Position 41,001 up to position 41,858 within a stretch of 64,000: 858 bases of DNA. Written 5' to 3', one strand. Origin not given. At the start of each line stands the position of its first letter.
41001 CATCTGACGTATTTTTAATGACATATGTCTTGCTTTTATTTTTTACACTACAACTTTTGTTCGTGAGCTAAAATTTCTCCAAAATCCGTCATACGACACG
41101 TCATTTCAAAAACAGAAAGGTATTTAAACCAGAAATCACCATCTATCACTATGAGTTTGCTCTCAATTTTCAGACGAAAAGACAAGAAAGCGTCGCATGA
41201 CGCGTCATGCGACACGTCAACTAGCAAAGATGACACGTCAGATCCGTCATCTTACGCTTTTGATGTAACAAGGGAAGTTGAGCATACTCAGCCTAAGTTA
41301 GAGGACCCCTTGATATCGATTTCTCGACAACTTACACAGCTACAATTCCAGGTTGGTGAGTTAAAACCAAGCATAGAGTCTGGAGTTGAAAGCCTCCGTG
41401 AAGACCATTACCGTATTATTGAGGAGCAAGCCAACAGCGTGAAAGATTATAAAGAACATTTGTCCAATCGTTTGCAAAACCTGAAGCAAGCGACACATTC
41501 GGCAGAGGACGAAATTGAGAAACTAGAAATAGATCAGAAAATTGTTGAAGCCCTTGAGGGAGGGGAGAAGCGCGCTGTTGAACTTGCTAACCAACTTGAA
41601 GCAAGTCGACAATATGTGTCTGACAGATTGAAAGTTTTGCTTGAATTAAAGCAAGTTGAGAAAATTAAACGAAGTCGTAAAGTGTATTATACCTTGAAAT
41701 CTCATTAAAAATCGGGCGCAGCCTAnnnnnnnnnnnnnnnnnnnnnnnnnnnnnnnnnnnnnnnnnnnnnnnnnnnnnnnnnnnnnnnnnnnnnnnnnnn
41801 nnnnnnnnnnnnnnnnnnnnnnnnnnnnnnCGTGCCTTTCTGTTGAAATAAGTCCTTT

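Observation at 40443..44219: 3.8-kb cassette bracketed by ~300-bp inverted arms, each an array of the octamer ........, with tRNA-Gly inside the left arm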

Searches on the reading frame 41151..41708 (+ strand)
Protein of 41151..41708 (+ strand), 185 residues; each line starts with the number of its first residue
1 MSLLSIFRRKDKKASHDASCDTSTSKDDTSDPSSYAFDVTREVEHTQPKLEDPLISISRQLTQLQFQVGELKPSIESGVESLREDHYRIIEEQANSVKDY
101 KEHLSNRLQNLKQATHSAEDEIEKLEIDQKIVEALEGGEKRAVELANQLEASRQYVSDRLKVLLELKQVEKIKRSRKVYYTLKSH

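Call 7: search_protein_families(library=pfam, proteins=[window:41151-41708:+], max_evalue=1)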
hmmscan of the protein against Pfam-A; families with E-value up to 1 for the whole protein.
window:41151-41708:+ (185 aa): 15 families
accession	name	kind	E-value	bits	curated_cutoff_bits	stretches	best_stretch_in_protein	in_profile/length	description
PF01022.26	HTH_5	-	0.00091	19.5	22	1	130-166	6-42/47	Bacterial regulatory protein, arsR family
PF04513.17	Baculo_PEP_C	-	0.0035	17.8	38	1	52-117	20-85/140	Baculovirus polyhedron envelope protein, PEP, C terminus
PF01978.25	TrmB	-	0.0062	16.8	25.6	1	135-181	18-64/68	Sugar-specific transcriptional regulator TrmB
PF07889.17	DUF1664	-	0.0074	16.8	34.6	1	46-128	35-123/124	Protein of unknown function (DUF1664)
PF03961.19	FapA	-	0.0095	16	31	1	42-131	146-235/272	Flagellar Assembly Protein A beta solenoid domain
PF12840.13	HTH_20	-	0.035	14.5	27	1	131-165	9-44/51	Helix-turn-helix domain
PF24270.1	HTH_Cmi2_C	-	0.077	13.7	27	1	109-171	58-120/125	Cmi2, C-terminal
PF11068.13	YlqD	-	0.087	13.6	27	1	46-133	21-97/131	YlqD protein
PF10397.14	ADSL_C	-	0.11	13.3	32.7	1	83-125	19-62/79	Adenylosuccinate lyase C-terminus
PF20667.3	Sec10_N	-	0.11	13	27.4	1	91-175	9-88/118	Exocyst complex component Sec10, N-terminal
PF08100.18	Dimerisation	-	0.17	12.2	25.6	1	129-181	28-82/93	O-methyltransferase dimerisation domain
PF16515.11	HIP1_clath_bdg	-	0.41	11.5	28.8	1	62-123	19-80/99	Clathrin-binding domain of Huntingtin-interacting protein 1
PF04871.18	Uso1_p115_C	-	0.47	11.2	28.4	0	90-154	6-60/121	Uso1 / p115 like vesicle tethering protein, C terminal region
PF06009.19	Laminin_II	-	0.48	10.9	33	0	90-169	8-84/138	Laminin Domain II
PF08317.16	Spc7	-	0.81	9.4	34.5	1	69-125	139-194/196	Spc7 kinetochore protein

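Call 8: search_protein_families(library=phrogs, proteins=[window:41151-41708:+], max_evalue=1)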
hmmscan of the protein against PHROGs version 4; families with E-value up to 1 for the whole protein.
window:41151-41708:+ (185 aa): 12 families
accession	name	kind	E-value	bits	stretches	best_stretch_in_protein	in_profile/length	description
phrog_2440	-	transcription regulation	1.5e-05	25.9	1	124-179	27-85/126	transcriptional regulator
phrog_12156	-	DNA, RNA and nucleotide metabolism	0.0042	16.8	1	109-184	402-482/485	DNA helicase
phrog_3934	-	unknown function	0.0079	16.5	1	67-122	125-181/336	-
phrog_5962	-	unknown function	0.011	17.4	1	56-123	41-104/109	-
phrog_1400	-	moron, auxiliary metabolic gene and host takeover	0.014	16.2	1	68-178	117-208/251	Srd anti-sigma factor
phrog_18362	-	unknown function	0.058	14.7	1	55-151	8-98/119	-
phrog_36169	-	unknown function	0.11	12.5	1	64-154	218-308/397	-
phrog_7158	-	unknown function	0.11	12.1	1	15-131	90-196/554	-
phrog_9427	-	head and packaging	0.16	12.1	1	9-131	285-406/453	head maturation protease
phrog_5851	-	unknown function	0.26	12.3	0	61-92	27-58/64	-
phrog_1272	-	tail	0.49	8.9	1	51-171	90-222/1606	tail length tape measure protein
phrog_21066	-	unknown function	0.71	10.7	1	90-177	104-185/228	-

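Call 60: search_protein_families(library=ncbifam, proteins=[window:41151-41708:+], max_evalue=1)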
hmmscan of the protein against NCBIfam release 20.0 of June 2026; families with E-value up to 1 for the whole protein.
window:41151-41708:+ (185 aa): 18 families
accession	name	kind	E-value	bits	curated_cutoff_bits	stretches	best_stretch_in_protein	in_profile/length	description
NF033788.1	HTH_metalloreg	subfamily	1.2e-07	31.4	55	1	130-184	15-70/77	metalloregulator ArsR/SmtB family transcription factor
NF033789.1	repress_SdpR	subfamily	7.4e-06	25.8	100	1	129-183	11-65/79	autorepressor SdpR family transcription factor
NF033546.1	transpos_IS21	equivalog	0.00067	19.3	160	1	69-126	224-283/294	IS21 family transposase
TIGR01884.1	cas_HTH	subfamily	0.00088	18.7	60.2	1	97-180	118-198/202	CRISPR-associated CARF protein Csa3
NF047906.1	CdPbTransRegCmtR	equivalog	0.0023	17.8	150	1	130-182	25-77/104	Cd(II)/Pb(II)-sensing metalloregulatory transcriptional regulator CmtR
NF003034.1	PRK03918.1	equivalog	0.0044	15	700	1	41-171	248-379/878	DNA double-strand break repair ATPase Rad50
NF040939.2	trans_reg_lrs14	equivalog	0.03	14.4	90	1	135-176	31-73/103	Lrs14 family HTH-type transcriptional regulator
NF045487.1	ASRP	equivalog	0.033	12.8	300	1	43-161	315-432/593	archaea-specific SMC-related protein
TIGR04527.1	mycoplas_twoTM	subfamily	0.044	13.5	125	1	57-149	38-130/248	MG_279/MG_280 family protein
TIGR01186.1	proV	subfamily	0.046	12.8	326.6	1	96-178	221-300/363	betaine/proline/choline family ABC transporter ATP-binding protein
NF041344.1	XopF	subfamily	0.077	11.7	500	1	59-171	431-541/549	XopF/Hpa4 family type III secretion system effector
TIGR04406.1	LPS_export_lptB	equivalog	0.09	12.1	240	1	93-155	96-156/239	LPS export ABC transporter ATP-binding protein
TIGR00996.1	Mtu_fam_mce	paralog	0.091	11.9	140.5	1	57-125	121-190/291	MCE family protein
NF040642.1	sulf_sens_BigR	equivalog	0.12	12.5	155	1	131-183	25-77/95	sulfite-sensing transcriptional repressor BigR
TIGR04211.1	SH3_and_anchor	equivalog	0.13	11.8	65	2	46-132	60-165/198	TIGR04211 family SH3 domain-containing protein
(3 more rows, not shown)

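Call 62: find_homologous_proteins(query=window:41151-41708:+, max_evalue=0.001)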
Query window:41151-41708:+ (185 aa): 7 proteins with E <= 0.001 among 126 candidates.
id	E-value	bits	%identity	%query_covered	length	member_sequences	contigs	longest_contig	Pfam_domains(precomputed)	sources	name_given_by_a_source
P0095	3.7e-109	380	100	100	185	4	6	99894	-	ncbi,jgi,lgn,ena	jgi:hypothetical protein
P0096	9.1e-50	187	56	92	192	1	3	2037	-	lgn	-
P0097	2.5e-49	185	54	99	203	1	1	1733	-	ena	-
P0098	4.5e-45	172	52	99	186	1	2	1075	-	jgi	jgi:biotin operon repressor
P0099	2.9e-44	169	51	99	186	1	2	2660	-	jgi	-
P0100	2.6e-23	101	43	76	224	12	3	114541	-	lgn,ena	-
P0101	1.9e-19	88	41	72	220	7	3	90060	-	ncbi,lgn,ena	-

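Call 63: find_encoding_contigs(protein=P0100, flank=10000, max_places=1)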
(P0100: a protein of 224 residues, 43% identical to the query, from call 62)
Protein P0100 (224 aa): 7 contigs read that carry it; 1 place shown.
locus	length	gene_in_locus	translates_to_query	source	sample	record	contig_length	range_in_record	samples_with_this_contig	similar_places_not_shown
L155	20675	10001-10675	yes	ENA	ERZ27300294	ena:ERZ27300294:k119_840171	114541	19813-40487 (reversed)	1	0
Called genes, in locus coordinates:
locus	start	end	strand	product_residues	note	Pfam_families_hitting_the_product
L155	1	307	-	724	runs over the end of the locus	PF00270:DEAD, PF04851:ResIII, PF21210:RNA_helicase_helical, PF00271:Helicase_C, PF02732:ERCC4, PF12826:HHH_2 (weak), PF14520:HHH_5 (weak)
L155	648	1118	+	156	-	-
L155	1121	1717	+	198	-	-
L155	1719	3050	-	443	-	PF00206:Lyase_1, PF10397:ADSL_C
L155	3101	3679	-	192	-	PF02163:Peptidase_M50 (weak)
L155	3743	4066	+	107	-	PF05239:PRC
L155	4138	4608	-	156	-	-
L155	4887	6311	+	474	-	PF00478:IMPDH, PF00977:His_biosynth (faint), PF00571:CBS, PF01070:FMN_dh, PF03060:NMO, PF01180:DHO_dh (faint)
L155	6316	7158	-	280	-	-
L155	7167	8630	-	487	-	PF02789:Peptidase_M17_N, PF00883:Peptidase_M17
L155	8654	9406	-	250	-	PF01975:SurE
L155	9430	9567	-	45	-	-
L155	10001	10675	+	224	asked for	-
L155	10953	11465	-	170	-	-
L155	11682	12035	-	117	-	-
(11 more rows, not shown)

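Call 64: find_encoding_contigs(protein=P0101, flank=10000, max_places=1)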
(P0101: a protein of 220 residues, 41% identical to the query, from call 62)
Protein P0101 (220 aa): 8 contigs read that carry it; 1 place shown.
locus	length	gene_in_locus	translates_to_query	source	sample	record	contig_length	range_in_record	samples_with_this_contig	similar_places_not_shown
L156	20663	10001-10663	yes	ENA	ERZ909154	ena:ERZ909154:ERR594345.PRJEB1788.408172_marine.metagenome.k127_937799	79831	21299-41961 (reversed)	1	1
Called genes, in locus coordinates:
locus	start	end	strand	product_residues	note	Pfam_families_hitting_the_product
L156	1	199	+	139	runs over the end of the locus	-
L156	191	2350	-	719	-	PF00270:DEAD, PF04851:ResIII, PF21210:RNA_helicase_helical, PF00271:Helicase_C, PF02732:ERCC4, PF12826:HHH_2 (weak), PF14520:HHH_5 (weak)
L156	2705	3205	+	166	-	-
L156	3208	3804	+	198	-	-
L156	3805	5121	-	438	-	PF00206:Lyase_1, PF10397:ADSL_C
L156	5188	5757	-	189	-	PF02163:Peptidase_M50 (weak)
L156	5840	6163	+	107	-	PF05239:PRC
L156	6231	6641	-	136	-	-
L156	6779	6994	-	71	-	-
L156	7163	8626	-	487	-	PF02789:Peptidase_M17_N, PF00883:Peptidase_M17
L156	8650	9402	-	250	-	PF01975:SurE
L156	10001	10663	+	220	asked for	-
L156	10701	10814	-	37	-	-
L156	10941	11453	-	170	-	-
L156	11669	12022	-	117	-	-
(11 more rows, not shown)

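Call 68: list_cluster_members(proteins=[P0101, P0001, P0095, P0100])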
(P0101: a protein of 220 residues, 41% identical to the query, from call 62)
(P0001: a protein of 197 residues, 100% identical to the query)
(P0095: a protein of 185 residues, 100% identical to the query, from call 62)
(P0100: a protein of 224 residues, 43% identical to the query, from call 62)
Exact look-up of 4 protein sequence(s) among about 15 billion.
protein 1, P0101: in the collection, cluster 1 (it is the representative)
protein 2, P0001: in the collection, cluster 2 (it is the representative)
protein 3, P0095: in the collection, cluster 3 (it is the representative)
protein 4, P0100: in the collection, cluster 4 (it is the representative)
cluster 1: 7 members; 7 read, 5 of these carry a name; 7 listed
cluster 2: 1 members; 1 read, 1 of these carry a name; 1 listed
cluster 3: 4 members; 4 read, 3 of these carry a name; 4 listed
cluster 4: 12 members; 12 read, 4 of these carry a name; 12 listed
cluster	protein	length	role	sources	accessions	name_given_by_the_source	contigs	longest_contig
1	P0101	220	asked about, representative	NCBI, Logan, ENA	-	-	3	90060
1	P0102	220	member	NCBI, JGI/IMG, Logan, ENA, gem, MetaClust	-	\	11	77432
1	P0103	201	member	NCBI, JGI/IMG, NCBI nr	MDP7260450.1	MAG: winged helix-turn-helix domain-containing protein [archaeon] | hypothetical protein | winged helix-turn-helix domain-containing protein [archaeon]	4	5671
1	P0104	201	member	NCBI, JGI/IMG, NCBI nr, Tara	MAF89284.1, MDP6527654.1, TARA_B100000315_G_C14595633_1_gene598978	MAG: winged helix-turn-helix domain-containing protein [Candidatus Pacebacteria bacterium] | predicted transcriptional regulator | hypothetical protein [Euryarchaeota archaeon]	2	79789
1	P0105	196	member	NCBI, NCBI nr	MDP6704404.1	MAG: winged helix-turn-helix domain-containing protein, partial [archaeon] | winged helix-turn-helix domain-containing protein [archaeon]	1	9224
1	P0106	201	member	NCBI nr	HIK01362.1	winged helix-turn-helix transcriptional regulator [Candidatus Undinarchaeales archaeon ...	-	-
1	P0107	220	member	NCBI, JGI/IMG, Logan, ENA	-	-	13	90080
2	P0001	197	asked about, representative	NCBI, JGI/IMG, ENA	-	hypothetical protein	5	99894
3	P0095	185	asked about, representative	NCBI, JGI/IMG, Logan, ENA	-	hypothetical protein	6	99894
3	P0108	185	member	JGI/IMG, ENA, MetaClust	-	DNA-binding transcriptional ArsR family regulator | \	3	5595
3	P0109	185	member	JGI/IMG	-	DNA-binding transcriptional ArsR family regulator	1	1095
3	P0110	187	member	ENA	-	-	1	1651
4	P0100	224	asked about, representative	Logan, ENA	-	-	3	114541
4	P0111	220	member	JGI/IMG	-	predicted transcriptional regulator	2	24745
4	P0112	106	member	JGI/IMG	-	predicted transcriptional regulator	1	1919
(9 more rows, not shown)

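Call 80: find_related_loci(query=window:41151-41708:+, collection=viral_contigs, flank=5000)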
Query window:41151-41708:+ (185 aa) in viral_contigs; peptide patterns used: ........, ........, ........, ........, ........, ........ (x = any residue, [..] = any of these).
14 stretches matched a pattern, but none encodes a relative of the query by tblastn (E <= 1e-3).

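Call 93: predict_structure(alignment_id=A6)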
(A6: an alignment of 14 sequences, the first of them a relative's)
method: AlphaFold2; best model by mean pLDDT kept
length: 185 residues; sequences in the alignment: 14
mean_pLDDT: 79.7   pTM: 0.45
mean pLDDT of the five models: 79.7, 78.4, 75.6, 71.9, 69.9
residues with pLDDT >= 90: 115; 70-90: 19; 50-70: 14; < 50: 37
segments of 3 or more residues with pLDDT < 50: 1-31, 44-47
pLDDT, mean of each block of 10 residues (from residue 1): 44 38 39 52 52 88 91 92 93 87 95 96 95 93 94 95 95 93 83
secondary structure, 60 per line:
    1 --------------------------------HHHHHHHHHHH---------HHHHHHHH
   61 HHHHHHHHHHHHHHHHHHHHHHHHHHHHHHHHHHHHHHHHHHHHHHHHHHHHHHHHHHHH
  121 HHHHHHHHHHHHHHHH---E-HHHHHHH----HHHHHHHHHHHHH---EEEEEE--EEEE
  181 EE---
elements in order: H33-43 H53-136 H142-148 H153-165 E169-174 E177-182

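Call 95: fold_search(model_id=the predicted structure, library=pdb)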
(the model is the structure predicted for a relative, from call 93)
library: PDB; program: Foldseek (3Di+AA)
matches with E <= 10: 1709; with E <= 0.001: 1
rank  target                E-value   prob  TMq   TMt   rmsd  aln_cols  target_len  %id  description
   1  1r1u_A                7.7e-04  1.00  0.29  0.57   5.9        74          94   23  Crystal structure of the metal-sensing transcriptional repressor CzrA from Staphylococcus aureus in the apo-form (released 2004-05-18)
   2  1r1u_B                1.2e-03  1.00  0.29  0.58   5.9        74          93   23  Crystal structure of the metal-sensing transcriptional repressor CzrA from Staphylococcus aureus in the apo-form (released 2004-05-18)
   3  6cda                  1.3e-03  1.00  0.28  0.54   6.0        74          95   26  Crystal structure of L34A CzrA in the Zn(II)bound state (released 2018-07-11)
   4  6cdb_B                1.4e-03  1.00  0.29  0.55   5.9        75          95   25  Crystal Structure of V66L CzrA in the Zn(II)bound state (released 2018-07-11)
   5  7p6f_AAA              1.5e-03  1.00  0.29  0.52   1.1        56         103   30  1.93 A resolution X-ray crystal structure of the transcriptional regulator SrnR from Streptomyces griseus (released 2022-05-25)
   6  7p6f_BBB              1.8e-03  1.00  0.30  0.53   0.9        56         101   30  1.93 A resolution X-ray crystal structure of the transcriptional regulator SrnR from Streptomyces griseus (released 2022-05-25)
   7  7p6f_DDD              1.8e-03  1.00  0.29  0.55   1.1        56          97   30  1.93 A resolution X-ray crystal structure of the transcriptional regulator SrnR from Streptomyces griseus (released 2022-05-25)
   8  6cdb_A                1.8e-03  1.00  0.28  0.53   5.8        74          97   26  Crystal Structure of V66L CzrA in the Zn(II)bound state (released 2018-07-11)
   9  4k2e_A                1.9e-03  1.00  0.31  0.59   6.3        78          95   27  HlyU from Vibrio cholerae N16961 (released 2014-04-30)
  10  1r23_A                2.3e-03  1.00  0.31  0.54   6.0        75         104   27  Crystal structure of the cyanobacterial metallothionein repressor SmtB in the Zn1-form (one Zn(II) per dimer) (released 2004-05-18)
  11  1smt_A                2.7e-03  1.00  0.30  0.55   1.8        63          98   30  SMTB REPRESSOR FROM SYNECHOCOCCUS PCC7942 (released 1997-12-03)
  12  6o8k                  2.7e-03  1.00  0.31  0.60   6.2        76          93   25  Crystal Structure of apo and reduced Sulfide-responsive transcriptional repressor (SqrR) from Rhodobacter capsulatus. (released 2020-04-01)
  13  3jth_B                2.8e-03  1.00  0.31  0.60   6.6        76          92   29  Crystal structure of a transcriptional regulator HlyU from Vibrio vulnificus CMCP6 (released 2010-03-16)
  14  4ooi_C                2.8e-03  1.00  0.31  0.58   6.5        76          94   26  Reduced HlyU from Vibrio cholerae N16961 (released 2014-12-31)
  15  1r1u_D                3.5e-03  1.00  0.29  0.55   6.0        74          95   24  Crystal structure of the metal-sensing transcriptional repressor CzrA from Staphylococcus aureus in the apo-form (released 2004-05-18)
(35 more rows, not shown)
